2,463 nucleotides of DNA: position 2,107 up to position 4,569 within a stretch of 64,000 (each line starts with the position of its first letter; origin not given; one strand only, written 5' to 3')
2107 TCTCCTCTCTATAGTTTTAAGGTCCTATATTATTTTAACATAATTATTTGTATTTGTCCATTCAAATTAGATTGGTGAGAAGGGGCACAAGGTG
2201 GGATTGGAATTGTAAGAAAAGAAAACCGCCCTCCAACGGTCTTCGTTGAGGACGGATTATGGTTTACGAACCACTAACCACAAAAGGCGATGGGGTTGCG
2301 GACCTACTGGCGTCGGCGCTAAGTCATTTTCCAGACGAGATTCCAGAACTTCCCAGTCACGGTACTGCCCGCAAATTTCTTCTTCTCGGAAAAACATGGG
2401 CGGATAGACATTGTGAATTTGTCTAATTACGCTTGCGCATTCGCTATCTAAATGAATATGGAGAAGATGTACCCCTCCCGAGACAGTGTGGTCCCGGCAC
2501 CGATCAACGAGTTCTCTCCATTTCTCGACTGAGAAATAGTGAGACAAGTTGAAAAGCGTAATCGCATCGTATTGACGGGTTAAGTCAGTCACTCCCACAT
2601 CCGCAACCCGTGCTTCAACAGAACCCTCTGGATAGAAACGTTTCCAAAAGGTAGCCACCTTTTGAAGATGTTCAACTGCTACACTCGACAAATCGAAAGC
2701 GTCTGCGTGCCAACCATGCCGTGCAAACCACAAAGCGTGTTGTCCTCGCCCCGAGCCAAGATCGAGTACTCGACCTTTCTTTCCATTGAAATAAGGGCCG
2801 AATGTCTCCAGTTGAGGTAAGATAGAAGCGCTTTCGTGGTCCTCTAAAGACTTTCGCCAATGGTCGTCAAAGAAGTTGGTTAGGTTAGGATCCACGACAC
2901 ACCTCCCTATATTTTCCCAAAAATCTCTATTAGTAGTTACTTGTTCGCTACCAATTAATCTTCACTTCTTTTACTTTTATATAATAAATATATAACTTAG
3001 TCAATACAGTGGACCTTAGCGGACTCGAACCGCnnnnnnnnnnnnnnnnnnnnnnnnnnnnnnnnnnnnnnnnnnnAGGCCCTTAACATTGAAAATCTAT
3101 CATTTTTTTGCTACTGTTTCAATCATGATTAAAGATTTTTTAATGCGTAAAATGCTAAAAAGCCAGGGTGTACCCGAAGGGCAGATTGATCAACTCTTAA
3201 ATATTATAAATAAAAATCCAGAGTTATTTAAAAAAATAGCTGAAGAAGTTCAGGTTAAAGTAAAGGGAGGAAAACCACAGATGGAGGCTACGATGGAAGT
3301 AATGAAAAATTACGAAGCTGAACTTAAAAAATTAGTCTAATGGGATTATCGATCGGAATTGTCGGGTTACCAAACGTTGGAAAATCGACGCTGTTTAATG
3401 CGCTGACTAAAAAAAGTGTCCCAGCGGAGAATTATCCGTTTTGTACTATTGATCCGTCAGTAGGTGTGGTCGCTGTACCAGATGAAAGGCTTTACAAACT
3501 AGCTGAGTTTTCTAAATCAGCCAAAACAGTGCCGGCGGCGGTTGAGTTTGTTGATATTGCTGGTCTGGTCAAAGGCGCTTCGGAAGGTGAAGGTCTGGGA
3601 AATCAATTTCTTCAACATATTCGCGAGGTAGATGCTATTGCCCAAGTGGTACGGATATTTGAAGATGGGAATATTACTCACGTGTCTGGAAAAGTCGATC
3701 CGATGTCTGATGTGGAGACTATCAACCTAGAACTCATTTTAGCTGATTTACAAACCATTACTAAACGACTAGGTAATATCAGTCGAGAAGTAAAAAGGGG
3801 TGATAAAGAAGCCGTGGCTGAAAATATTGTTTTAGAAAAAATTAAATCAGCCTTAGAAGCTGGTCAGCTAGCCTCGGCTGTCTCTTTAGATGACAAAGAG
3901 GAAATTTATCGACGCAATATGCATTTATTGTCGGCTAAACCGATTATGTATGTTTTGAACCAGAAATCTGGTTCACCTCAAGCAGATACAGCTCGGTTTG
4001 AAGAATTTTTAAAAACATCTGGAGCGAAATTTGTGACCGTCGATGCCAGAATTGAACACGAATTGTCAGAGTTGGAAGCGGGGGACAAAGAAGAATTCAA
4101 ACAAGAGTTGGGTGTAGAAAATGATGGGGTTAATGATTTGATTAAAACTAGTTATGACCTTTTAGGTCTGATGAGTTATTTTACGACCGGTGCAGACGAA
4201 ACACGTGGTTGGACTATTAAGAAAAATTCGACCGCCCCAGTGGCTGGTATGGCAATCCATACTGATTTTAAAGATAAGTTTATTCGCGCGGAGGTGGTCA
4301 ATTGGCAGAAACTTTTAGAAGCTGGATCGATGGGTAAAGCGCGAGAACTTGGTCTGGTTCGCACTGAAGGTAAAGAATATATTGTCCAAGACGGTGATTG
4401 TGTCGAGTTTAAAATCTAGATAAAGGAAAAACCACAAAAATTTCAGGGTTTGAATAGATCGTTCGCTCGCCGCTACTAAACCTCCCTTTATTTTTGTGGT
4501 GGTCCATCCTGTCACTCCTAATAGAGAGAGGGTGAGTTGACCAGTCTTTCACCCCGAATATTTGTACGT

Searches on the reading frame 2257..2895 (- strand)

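Call 73: search_protein_families(library=pfam, proteins=[window:2257-2895:-], max_evalue=0.001)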
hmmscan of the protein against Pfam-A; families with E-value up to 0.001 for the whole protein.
window:2257-2895:- (212 aa): 6 families
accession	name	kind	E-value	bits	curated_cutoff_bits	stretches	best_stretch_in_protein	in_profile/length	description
PF13489.12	Methyltransf_23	-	4.8e-12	46.4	27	1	27-163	11-132/164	Methyltransferase domain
PF03848.20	TehB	-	9.8e-12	45.1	20.4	1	40-185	31-167/193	Tellurite resistance protein TehB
PF13649.12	Methyltransf_25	-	2.9e-11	44.3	27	1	43-141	1-97/97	Methyltransferase domain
PF08242.18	Methyltransf_12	-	9.7e-09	36.3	30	1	44-142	1-97/98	Methyltransferase domain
PF08241.18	Methyltransf_11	-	9.4e-07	29.8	21.2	1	44-144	1-94/95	Methyltransferase domain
PF06080.18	DUF938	-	0.00077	19.7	27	0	33-60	19-46/202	Protein of unknown function (DUF938)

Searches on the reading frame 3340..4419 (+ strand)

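Call 73: search_protein_families(library=pfam, proteins=[window:3340-4419:+], max_evalue=0.001)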
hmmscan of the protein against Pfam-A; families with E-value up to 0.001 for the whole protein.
window:3340-4419:+ (359 aa): 3 families
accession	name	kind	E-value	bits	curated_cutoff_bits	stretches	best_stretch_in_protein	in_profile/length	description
PF06071.19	YchF-GTPase_C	-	2.6e-31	108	27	1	277-359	1-83/84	Protein of unknown function (DUF933)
PF01926.29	MMR_HSR1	-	1.5e-22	80.3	21.9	1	5-115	2-92/113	50S ribosome-binding GTPase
PF02421.24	FeoB_N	-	8.4e-08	32.3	27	1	5-48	3-46/156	Ferrous iron transport protein B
